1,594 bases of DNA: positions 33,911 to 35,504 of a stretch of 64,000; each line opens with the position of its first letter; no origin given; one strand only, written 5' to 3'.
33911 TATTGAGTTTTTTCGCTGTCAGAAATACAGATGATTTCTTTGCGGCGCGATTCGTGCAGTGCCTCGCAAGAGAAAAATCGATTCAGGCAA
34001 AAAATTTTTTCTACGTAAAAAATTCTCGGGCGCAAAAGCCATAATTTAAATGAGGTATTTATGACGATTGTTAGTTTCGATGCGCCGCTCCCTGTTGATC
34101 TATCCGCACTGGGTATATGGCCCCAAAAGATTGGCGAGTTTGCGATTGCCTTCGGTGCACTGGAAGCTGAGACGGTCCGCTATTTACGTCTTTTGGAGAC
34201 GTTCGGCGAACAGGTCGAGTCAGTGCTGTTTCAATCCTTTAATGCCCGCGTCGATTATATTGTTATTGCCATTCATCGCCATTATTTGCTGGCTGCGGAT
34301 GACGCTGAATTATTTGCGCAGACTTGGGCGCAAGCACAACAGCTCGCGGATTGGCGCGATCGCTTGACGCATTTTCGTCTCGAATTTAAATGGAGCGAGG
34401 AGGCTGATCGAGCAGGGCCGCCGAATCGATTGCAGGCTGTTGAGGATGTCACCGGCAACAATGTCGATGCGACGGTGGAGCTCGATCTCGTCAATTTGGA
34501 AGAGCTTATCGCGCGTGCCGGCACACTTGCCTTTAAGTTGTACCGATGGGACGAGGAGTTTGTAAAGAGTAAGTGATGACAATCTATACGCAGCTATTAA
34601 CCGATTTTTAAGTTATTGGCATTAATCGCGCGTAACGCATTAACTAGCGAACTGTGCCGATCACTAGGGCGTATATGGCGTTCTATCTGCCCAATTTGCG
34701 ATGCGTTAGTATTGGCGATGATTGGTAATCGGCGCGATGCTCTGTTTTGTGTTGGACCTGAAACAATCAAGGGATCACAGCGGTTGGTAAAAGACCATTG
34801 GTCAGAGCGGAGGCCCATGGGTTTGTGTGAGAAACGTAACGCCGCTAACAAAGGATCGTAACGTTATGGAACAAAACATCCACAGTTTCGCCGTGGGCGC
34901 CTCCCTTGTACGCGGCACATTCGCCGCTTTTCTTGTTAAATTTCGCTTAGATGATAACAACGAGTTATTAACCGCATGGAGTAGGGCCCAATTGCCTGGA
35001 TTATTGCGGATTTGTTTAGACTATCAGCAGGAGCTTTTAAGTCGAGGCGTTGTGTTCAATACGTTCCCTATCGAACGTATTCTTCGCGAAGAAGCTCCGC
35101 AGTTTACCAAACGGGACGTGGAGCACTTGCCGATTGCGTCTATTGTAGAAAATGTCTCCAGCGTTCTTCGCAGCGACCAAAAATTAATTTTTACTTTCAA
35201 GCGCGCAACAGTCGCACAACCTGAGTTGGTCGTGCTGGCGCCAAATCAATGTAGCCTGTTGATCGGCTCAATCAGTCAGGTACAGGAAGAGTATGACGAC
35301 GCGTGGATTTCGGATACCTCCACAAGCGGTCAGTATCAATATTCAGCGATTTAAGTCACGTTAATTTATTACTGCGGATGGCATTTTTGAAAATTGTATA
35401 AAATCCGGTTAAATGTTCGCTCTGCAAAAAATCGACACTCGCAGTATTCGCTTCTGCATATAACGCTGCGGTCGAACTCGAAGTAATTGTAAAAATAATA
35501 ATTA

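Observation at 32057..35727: AT-rich patch of orphan genes wedged between an HxlR regulator and the Pho-regulated pstS promoter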

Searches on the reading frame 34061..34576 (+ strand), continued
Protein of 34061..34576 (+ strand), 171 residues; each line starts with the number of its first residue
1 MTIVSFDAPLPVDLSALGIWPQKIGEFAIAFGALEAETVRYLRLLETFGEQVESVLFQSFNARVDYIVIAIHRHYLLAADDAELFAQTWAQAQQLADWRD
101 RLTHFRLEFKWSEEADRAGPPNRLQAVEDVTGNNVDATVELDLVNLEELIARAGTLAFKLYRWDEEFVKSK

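Call 57: search_protein_families(library=pfam, proteins=[L135:3375-3860:+, L139:210-683:+, L131:1244-1720:+, L130:3005-3475:+, L121:6813-7310:+, L144:1676-2164:+, L145:151-639:+, L143:1450-1932:+, L136:275-775:+, P0011], max_evalue=0.5)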
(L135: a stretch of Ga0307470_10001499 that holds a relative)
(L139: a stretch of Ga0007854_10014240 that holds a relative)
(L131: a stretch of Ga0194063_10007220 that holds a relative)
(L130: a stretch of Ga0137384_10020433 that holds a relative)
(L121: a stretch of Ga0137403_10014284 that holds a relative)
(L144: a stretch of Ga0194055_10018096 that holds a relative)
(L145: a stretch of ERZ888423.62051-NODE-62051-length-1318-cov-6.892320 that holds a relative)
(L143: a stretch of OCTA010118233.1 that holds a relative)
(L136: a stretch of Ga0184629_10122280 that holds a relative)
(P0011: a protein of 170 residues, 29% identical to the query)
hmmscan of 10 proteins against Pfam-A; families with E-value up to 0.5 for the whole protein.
L135:3375-3860:+ (162 aa): 1 family
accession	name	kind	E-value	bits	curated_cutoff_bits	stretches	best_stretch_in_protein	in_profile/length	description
PF01934.22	HepT-like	-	0.038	14.1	23.5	1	32-97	30-93/120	Ribonuclease HepT-like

L139:210-683:+ (158 aa): 4 families
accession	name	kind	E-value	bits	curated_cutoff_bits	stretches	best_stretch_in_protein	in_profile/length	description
PF21950.2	MINION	-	0.099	13.5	27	1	36-53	48-65/76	Protein myomixer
PF18735.6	HEPN_RiboL-PSP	-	0.11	12.8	28.4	1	30-97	80-159/191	RiboL-PSP-HEPN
PF13958.12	ToxN_toxin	-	0.17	12.5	25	1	107-134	71-98/159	Toxin ToxN, type III toxin-antitoxin system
PF21042.2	Stu2_CTS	-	0.24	11.5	27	1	142-157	5-20/23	Stu2, C-terminal segment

L131:1244-1720:+ (159 aa): 0 families

L130:3005-3475:+ (157 aa): 2 families
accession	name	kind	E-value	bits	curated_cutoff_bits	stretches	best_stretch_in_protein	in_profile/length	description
PF24756.1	THD_CWZF3-5-7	-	0.062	13.4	27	1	45-105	124-183/255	CWZF3-5-7 THD domain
PF17383.7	kleA_kleC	-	0.16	12.7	25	0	33-61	7-35/76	Uncharacterized KorC regulated protein A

L121:6813-7310:+ (166 aa): 0 families

L144:1676-2164:+ (163 aa): 1 family
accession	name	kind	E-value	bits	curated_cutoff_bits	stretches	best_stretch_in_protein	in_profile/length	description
PF24817.1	WD40_WDHD1_1st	-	0.023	14.3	109.9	1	43-113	211-283/291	WDHD1 first WD40 domain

L145:151-639:+ (163 aa): 1 family
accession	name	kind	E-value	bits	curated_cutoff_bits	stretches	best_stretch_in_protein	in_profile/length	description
PF18734.6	HEPN_AbiU2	-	0.018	15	26.8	1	48-161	79-179/193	AbiU2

L143:1450-1932:+ (161 aa): 2 families
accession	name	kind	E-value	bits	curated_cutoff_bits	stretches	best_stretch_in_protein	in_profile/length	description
PF13958.12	ToxN_toxin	-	0.002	18.8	25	1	102-140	70-103/159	Toxin ToxN, type III toxin-antitoxin system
PF19903.4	DUF6376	-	0.098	13.4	27.3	0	45-96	64-114/116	Family of unknown function (DUF6376)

L136:275-775:+ (167 aa): 1 family
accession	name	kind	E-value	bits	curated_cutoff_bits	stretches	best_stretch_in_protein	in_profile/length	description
PF16114.10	Citrate_bind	-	0.031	14.3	26.8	1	16-60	92-136/177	ATP citrate lyase citrate-binding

P0011 (170 aa): 1 family
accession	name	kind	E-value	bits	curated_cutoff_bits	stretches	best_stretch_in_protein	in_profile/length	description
PF19458.4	DUF5995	-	0.044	13.5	27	1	40-94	146-199/225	Family of unknown function (DUF5995)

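Call 74: search_protein_families(library=pfam, alignment_id=A4, max_evalue=0.00001)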
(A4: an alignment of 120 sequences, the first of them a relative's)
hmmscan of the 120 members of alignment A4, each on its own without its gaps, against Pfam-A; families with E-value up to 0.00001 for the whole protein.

A. member 1, L097:3704-6187:+ (828 aa): 5 families
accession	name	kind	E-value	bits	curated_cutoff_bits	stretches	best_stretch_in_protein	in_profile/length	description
PF00580.27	UvrD-helicase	-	5.3e-87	292.4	23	1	164-426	1-271/271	UvrD/REP helicase N-terminal domain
PF13361.12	UvrD_C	-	3.5e-78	263.9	25.6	1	431-772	1-349/350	UvrD-like helicase C-terminal domain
PF13245.12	AAA_19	-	4.6e-23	82.3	25.1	1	171-409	4-132/134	AAA domain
PF13538.12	UvrD_C_2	-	2.6e-08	34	27.4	1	713-768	4-51/52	UvrD-like helicase C-terminal domain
PF13604.12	AAA_30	-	3.5e-06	27.3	27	0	163-228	1-67/191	AAA domain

B. families by the number of members that match (of 120 scanned): 86 families (the first 25 are shown)
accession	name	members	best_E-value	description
PF04471.18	Mrr_cat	3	1.5e-30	Restriction endonuclease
PF01555.25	N6_N4_Mtase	2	3.9e-45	DNA methylase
PF01797.21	Y1_Tnp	2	6.7e-27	Transposase IS200 like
PF02661.23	Fic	2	4.2e-16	Fic/DOC family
PF01381.28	HTH_3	2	8.6e-12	Helix-turn-helix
PF13560.12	HTH_31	2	1.3e-09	Helix-turn-helix domain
PF22722.2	NA-iREase1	2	5.4e-09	NACHT-associated inactive Restriction Endonuclease 1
PF00171.27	Aldedh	1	2.7e-133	Aldehyde dehydrogenase family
PF02781.21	G6PD_C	1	5.9e-112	Glucose-6-phosphate dehydrogenase, C-terminal domain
PF03740.19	PdxJ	1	1e-93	Pyridoxal phosphate biosynthesis protein PdxJ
PF00425.24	Chorismate_bind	1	2.7e-91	chorismate binding enzyme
PF00580.27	UvrD-helicase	1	5.3e-87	UvrD/REP helicase N-terminal domain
PF01571.26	GCV_T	1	1.3e-86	Aminomethyltransferase folate-binding domain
PF09674.15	DUF2400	1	7.3e-82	Protein of unknown function (DUF2400)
PF13361.12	UvrD_C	1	3.5e-78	UvrD-like helicase C-terminal domain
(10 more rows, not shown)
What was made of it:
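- Context of the family: Mrr x3, DNA methylases x3, NA-iREase1 x2, Fic x2, XRE x2, and IS200/IS21 proteins x3 among 120 neighbours in 19 loci (call 74). The orf171 family associates with R-M and IS genes (call 74).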

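Call 75: search_protein_families(library=pfam, proteins=[L130:3495-4103:-, L086:586-939:+, L085:683-931:+], max_evalue=0.1)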
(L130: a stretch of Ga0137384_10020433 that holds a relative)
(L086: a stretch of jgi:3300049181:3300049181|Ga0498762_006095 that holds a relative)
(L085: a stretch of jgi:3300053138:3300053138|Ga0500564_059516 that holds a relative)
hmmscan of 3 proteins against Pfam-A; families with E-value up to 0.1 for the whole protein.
L130:3495-4103:- (203 aa): 0 families

L086:586-939:+ (118 aa): 0 families

L085:683-931:+ (83 aa): 1 family
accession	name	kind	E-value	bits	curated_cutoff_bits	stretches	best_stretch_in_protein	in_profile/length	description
PF18507.7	WW_1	-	0.013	15.6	25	1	33-44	2-13/27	WW domain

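Call 78: search_dna_similar(query=window:34061-34573:+, collection=plasmids, mode=protein, max_evalue=1, max_rows=8)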
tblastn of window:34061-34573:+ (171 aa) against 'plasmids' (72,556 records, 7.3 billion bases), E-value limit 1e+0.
Records with a match: 1; places in all: 1; records where one place covers at least 80% of the query: 0.
Best place of each record, by identity: <60% 1.
By first word of the organism name: Paracoccus 1.
By predicted mobility (MOB-suite, as given by PLSDB): non-mobilizable 1.
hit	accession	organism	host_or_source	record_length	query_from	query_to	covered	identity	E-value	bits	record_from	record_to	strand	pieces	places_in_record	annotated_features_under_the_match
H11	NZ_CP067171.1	Paracoccus aestuarii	cell culture,isolated from tidal flat ...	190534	11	106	56%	32.3%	6e-1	38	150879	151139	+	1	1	selB: selenocysteine-specific translation elongation factor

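Call 89: search_protein_families(library=pfam, proteins=[L094:2238-2756:+, L093:1054-1581:+, L106:115-636:+, L090:46-567:+, L104:630-1145:+, L098:641-1168:+, L107:949-1461:+, L111:75-587:+, L125:1707-2249:+, L122:5626-6147:+], max_evalue=0.5)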
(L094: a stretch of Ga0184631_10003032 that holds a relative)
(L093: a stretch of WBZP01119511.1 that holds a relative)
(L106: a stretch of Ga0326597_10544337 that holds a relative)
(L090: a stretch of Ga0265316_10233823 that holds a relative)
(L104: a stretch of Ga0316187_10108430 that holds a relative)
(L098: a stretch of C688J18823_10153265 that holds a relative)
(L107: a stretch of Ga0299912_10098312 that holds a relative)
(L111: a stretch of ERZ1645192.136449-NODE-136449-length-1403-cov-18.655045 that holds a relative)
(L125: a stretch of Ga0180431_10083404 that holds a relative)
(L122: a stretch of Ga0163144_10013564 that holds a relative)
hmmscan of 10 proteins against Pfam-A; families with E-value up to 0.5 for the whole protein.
L094:2238-2756:+ (173 aa): 1 family
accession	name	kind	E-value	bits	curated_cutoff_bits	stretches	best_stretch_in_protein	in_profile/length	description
PF18737.6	HEPN_MAE_28990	-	0.014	16.1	26.8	1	35-106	104-173/211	MAE_28990/MAE_18760-like HEPN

L093:1054-1581:+ (176 aa): 2 families
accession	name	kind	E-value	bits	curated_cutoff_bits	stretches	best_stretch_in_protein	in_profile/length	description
PF18735.6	HEPN_RiboL-PSP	-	0.026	14.8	28.4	1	68-109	103-159/191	RiboL-PSP-HEPN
PF18737.6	HEPN_MAE_28990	-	0.09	13.4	26.8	1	55-109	119-173/211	MAE_28990/MAE_18760-like HEPN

L106:115-636:+ (174 aa): 3 families
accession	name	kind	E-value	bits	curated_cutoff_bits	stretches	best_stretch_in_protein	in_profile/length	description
PF22949.1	HRI2_3H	-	0.058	13.7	27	1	33-70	37-74/80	Heme-regulated eIF-2-alpha kinase, helical domain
PF18735.6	HEPN_RiboL-PSP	-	0.17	12.2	28.4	1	57-107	98-159/191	RiboL-PSP-HEPN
PF18534.6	HBD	-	0.22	12.2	32.9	0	41-89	8-55/84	Helical bundle domain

L090:46-567:+ (174 aa): 0 families

L104:630-1145:+ (172 aa): 4 families
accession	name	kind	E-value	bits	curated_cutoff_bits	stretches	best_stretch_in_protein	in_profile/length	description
PF18735.6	HEPN_RiboL-PSP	-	0.00012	22.5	28.4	1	28-107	66-159/191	RiboL-PSP-HEPN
PF18737.6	HEPN_MAE_28990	-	0.0011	19.6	26.8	1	44-107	113-173/211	MAE_28990/MAE_18760-like HEPN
PF12952.12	DUF3841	-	0.055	13.6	27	1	39-103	103-162/178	Domain of unknown function (DUF3841)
PF18534.6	HBD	-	0.21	12.3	32.9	1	36-95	3-61/84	Helical bundle domain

L098:641-1168:+ (176 aa): 2 families
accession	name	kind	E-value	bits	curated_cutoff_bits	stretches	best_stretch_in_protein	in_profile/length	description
PF18735.6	HEPN_RiboL-PSP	-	0.063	13.6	28.4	1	39-109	81-159/191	RiboL-PSP-HEPN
PF19942.4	DUF6404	-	0.1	13.4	27.6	0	3-51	26-73/115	Family of unknown function (DUF6404)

L107:949-1461:+ (171 aa): 1 family
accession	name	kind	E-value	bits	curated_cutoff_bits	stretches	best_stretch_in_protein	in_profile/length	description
PF18735.6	HEPN_RiboL-PSP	-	0.00091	19.6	28.4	1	39-104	102-159/191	RiboL-PSP-HEPN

L111:75-587:+ (171 aa): 5 families
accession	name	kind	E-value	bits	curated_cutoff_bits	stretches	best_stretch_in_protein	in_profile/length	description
PF18735.6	HEPN_RiboL-PSP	-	2.5e-05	24.7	28.4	1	45-166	97-190/191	RiboL-PSP-HEPN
PF08066.17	PMC2NT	-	0.03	15.4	23.3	0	132-169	43-83/91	PMC2NT (NUC016) domain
PF18734.6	HEPN_AbiU2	-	0.035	14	26.8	1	81-135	117-160/193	AbiU2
PF14022.11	DUF4238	-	0.085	12.7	27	1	52-130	62-112/281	Protein of unknown function (DUF4238)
PF18731.6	HEPN_Swt1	-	0.12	13.1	27.5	0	91-105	79-93/115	Swt1-like HEPN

L125:1707-2249:+ (181 aa): 1 family
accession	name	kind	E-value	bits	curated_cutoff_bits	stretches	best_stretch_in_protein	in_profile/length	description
PF13873.12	Myb_DNA-bind_5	-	0.11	12.9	21.7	1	146-176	43-73/78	Myb/SANT-like DNA-binding domain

L122:5626-6147:+ (174 aa): 3 families
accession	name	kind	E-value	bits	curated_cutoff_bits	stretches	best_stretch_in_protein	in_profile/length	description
PF01743.26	PolyA_pol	-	0.049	14.4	23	1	55-143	34-111/126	Poly A polymerase head domain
PF15309.11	ALMS_motif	-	0.12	13.2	27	1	55-103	20-68/133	ALMS motif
PF15636.11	Tox-GHH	-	0.14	12.6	25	1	61-82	4-25/78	GHH signature containing HNH/Endo VII superfamily nuclease toxin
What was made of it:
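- On RiboL-PSP-HEPN (PF18735): The best family member scores 24.7 bits, below 28.4 (call 89).
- Both points fall on the family's H-N-P residues, so the hits are motif-anchored (calls 57, 89). The best hit is 24.7 bits against a cut-off of 28.4 and covers profile positions 97-190 of 191 (call 89). No family member reaches a Pfam gathering score (calls 57, 89).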

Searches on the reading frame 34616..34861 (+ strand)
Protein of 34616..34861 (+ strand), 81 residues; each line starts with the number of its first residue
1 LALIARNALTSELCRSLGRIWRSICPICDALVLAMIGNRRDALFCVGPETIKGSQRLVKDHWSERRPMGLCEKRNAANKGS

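Call 3: search_protein_families(library=pfam, proteins=[window:34616-34861:+], max_evalue=0.1)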
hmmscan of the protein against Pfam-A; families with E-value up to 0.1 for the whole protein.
window:34616-34861:+ (81 aa): 1 family
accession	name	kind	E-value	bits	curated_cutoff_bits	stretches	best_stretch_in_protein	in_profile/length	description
PF23545.1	Zn_ribbon_HMPTM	-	0.09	12.8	27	0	22-44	6-28/45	HMPTM N-terminal zinc ribbon domain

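Call 4: search_protein_families(library=padloc, proteins=[window:34616-34861:+], max_evalue=1)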
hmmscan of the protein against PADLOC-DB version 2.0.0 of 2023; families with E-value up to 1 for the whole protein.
window:34616-34861:+ (81 aa): 0 families

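Call 6: search_protein_families(library=ncbifam, proteins=[window:34616-34861:+], max_evalue=1)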
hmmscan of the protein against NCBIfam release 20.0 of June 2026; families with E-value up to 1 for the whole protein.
window:34616-34861:+ (81 aa): 1 family
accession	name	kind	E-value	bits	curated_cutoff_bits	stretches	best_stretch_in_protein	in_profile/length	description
NF000072.1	MFS_efflux_PexA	equivalog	0.14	11.4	800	1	23-53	95-125/415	phenicol efflux MFS transporter PexA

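Call 7: search_protein_families(library=phrogs, proteins=[window:34616-34861:+], max_evalue=1)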
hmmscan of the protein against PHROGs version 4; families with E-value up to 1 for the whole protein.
window:34616-34861:+ (81 aa): 0 families

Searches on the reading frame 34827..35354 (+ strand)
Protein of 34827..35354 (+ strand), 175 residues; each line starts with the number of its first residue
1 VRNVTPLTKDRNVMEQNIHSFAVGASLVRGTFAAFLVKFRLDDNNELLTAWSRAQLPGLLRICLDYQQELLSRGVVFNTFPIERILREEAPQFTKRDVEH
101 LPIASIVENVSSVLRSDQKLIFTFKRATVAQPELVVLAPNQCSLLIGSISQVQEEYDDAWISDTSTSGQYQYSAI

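Call 3: search_protein_families(library=pfam, proteins=[window:34827-35354:+], max_evalue=0.1)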
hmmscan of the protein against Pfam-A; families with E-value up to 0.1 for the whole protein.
window:34827-35354:+ (175 aa): 0 families

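Call 4: search_protein_families(library=padloc, proteins=[window:34827-35354:+], max_evalue=1)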
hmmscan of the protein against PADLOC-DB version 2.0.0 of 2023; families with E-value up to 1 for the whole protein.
window:34827-35354:+ (175 aa): 0 families

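Call 6: search_protein_families(library=ncbifam, proteins=[window:34866-35354:+], max_evalue=1)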
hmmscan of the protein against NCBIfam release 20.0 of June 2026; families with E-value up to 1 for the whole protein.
window:34866-35354:+ (162 aa): 0 families

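Call 7: search_protein_families(library=phrogs, proteins=[window:34866-35354:+], max_evalue=1)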
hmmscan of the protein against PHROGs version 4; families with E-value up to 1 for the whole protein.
window:34866-35354:+ (162 aa): 0 families

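Call 15: find_homologous_proteins(query=window:34866-35354:+, max_evalue=0.01)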
Query window:34866-35354:+ (162 aa): 1 proteins with E <= 0.01 among 94 candidates.
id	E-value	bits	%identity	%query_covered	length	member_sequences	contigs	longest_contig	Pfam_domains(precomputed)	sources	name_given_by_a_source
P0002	2.0e-99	348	100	100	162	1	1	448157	-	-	-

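Call 31: predict_structure(protein=window:34866-35354:+)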
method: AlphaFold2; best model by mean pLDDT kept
length: 162 residues; sequences in the alignment: 1
mean_pLDDT: 40.7   pTM: 0.33
mean pLDDT of the five models: 40.7, 38.1, 37.1, 34.4, 30.7
residues with pLDDT >= 90: 0; 70-90: 0; 50-70: 41; < 50: 121
segments of 3 or more residues with pLDDT < 50: 1-70, 105-108, 110-121, 125-127, 134-162
pLDDT, mean of each block of 10 residues (from residue 1): 24 24 30 37 47 44 40 58 55 57 50 40 48 44 32 25 22
secondary structure, 60 per line:
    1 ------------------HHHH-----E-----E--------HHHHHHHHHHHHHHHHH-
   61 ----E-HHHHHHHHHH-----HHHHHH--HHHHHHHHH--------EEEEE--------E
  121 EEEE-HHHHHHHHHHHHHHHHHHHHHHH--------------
elements in order: H19-22 H43-59 H67-76 H82-87 H90-98 E107-111 E120-124 H126-148

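Call 58: search_dna_similar(query=window:34866-35351:+, collection=plasmids, mode=protein, max_evalue=1, max_rows=8)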
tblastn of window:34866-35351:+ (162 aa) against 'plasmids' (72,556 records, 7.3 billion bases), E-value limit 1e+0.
Records with a match: 2; places in all: 2; records where one place covers at least 80% of the query: 0.
Best place of each record, by identity: <60% 2.
By first word of the organism name: Pseudomonas 2.
By predicted mobility (MOB-suite, as given by PLSDB): mobilizable 1; conjugative 1.
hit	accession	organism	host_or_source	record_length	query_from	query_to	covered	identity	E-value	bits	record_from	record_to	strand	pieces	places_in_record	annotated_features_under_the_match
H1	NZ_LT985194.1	Pseudomonas syringae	-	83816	1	98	60%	27.2%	2e-4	47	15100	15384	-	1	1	hypothetical protein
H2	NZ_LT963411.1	Pseudomonas syringae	-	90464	16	99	38%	38.5%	7e-2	59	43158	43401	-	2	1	none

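Call 59: search_dna_similar(query=window:34866-35351:+, collection=phages, mode=protein, max_evalue=1, max_rows=8)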
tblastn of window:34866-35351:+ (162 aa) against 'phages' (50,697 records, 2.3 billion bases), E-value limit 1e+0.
No match.

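Call 62: get_annotated_region(hit=H1, flank=5000)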
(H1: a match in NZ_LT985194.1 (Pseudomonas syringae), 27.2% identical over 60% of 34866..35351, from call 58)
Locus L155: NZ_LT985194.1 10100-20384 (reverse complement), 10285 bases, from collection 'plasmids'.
description: Pseudomonas syringae strain CFBP 2116 plasmid PP3, complete sequence
organism: Pseudomonas syringae (NCBI taxid 317)
taxonomy: Bacteria; Pseudomonadota; Gammaproteobacteria; Pseudomonadales; Pseudomonadaceae; Pseudomonas; Pseudomonas syringae
host: -; source: -; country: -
typing (MOB-suite, as given by PLSDB): mobilizable; relaxase MOBP,MOBP,MOBQ
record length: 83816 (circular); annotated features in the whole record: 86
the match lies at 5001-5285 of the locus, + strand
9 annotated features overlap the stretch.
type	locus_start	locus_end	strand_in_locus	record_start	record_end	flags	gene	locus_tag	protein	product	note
CDS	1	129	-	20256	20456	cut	-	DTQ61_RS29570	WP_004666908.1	hypothetical protein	-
CDS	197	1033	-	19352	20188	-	-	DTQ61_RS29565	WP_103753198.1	DUF932 domain-containing protein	-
CDS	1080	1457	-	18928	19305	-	-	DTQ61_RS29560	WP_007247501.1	hypothetical protein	-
CDS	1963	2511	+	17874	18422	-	-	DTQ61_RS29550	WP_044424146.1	hypothetical protein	-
CDS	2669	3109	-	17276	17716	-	-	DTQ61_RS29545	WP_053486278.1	TrfB-related DNA-binding protein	-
CDS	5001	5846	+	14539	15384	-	-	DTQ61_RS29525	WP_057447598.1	hypothetical protein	-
CDS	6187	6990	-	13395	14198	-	istB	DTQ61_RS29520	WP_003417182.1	IS21-like element ISPsy20 family helper ATPase IstB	-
CDS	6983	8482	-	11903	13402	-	istA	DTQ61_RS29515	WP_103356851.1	IS21-like element ISPsy20 family transposase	GO:0006313 - DNA transposition [Evidence IEA]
CDS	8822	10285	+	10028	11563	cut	-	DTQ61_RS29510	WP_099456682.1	DUF6531 domain-containing protein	-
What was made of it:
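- There is no HEPN gene next to the plasmid relative (call 62).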

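Call 63: get_annotated_region(hit=H2, flank=5000)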
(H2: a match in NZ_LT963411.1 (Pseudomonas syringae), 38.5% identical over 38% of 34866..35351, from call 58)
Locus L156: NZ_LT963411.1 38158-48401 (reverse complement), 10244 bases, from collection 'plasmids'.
description: Pseudomonas syringae isolate CFBP3840 plasmid PP2, complete sequence
organism: Pseudomonas syringae (NCBI taxid 317)
taxonomy: Bacteria; Pseudomonadota; Gammaproteobacteria; Pseudomonadales; Pseudomonadaceae; Pseudomonas; Pseudomonas syringae
host: -; source: -; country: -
typing (MOB-suite, as given by PLSDB): conjugative; replicon rep_cluster_283,rep_cluster_283; relaxase MOBP,MOBP; mating-pair formation MPF_I
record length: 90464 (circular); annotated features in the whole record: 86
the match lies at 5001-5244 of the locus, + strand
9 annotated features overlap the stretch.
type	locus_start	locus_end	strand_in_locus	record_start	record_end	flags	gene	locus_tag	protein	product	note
CDS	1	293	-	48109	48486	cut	-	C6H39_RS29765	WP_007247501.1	hypothetical protein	-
CDS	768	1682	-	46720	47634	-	-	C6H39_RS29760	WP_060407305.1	hypothetical protein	-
CDS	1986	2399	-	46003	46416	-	-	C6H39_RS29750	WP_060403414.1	TrfB-related DNA-binding protein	-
CDS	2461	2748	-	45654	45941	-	-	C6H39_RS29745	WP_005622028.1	XRE family transcriptional regulator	-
CDS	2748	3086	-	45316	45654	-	-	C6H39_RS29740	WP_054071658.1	type II toxin-antitoxin system RelE/ParE family toxin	-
CDS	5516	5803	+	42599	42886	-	-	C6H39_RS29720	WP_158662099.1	hypothetical protein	-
CDS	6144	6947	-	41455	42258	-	istB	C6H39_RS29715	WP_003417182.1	IS21-like element ISPsy20 family helper ATPase IstB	-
CDS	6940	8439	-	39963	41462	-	istA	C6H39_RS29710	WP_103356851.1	IS21-like element ISPsy20 family transposase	GO:0006313 - DNA transposition [Evidence IEA]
CDS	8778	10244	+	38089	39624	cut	-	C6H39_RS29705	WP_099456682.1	DUF6531 domain-containing protein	-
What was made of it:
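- The only relative of orf162 lies in a plasmid accessory region beside an IS21 element; on a sister plasmid the same region also carries a RelE/ParE-XRE toxin-antitoxin pair (calls 62, 63).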

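Call 66: search_solved_structures(query=window:34866-35351:+, max_evalue=10, show_alignments=1)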
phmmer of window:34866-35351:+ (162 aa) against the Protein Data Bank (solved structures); distinct sequences matched with E-value up to 10: 0.

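Call 75: search_protein_families(library=pfam, proteins=[L155:5001-5843:+], max_evalue=0.1)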
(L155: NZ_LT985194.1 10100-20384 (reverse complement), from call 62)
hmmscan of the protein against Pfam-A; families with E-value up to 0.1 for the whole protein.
L155:5001-5843:+ (281 aa): 0 families
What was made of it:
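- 34866..35354 (+): orf162: near-orphan acidic protein of unknown function. Its N-terminal ~98 residues resemble the N-terminus of a hypothetical protein on Pseudomonas syringae plasmids. No Pfam or PDB hit (calls 3, 66, 75).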
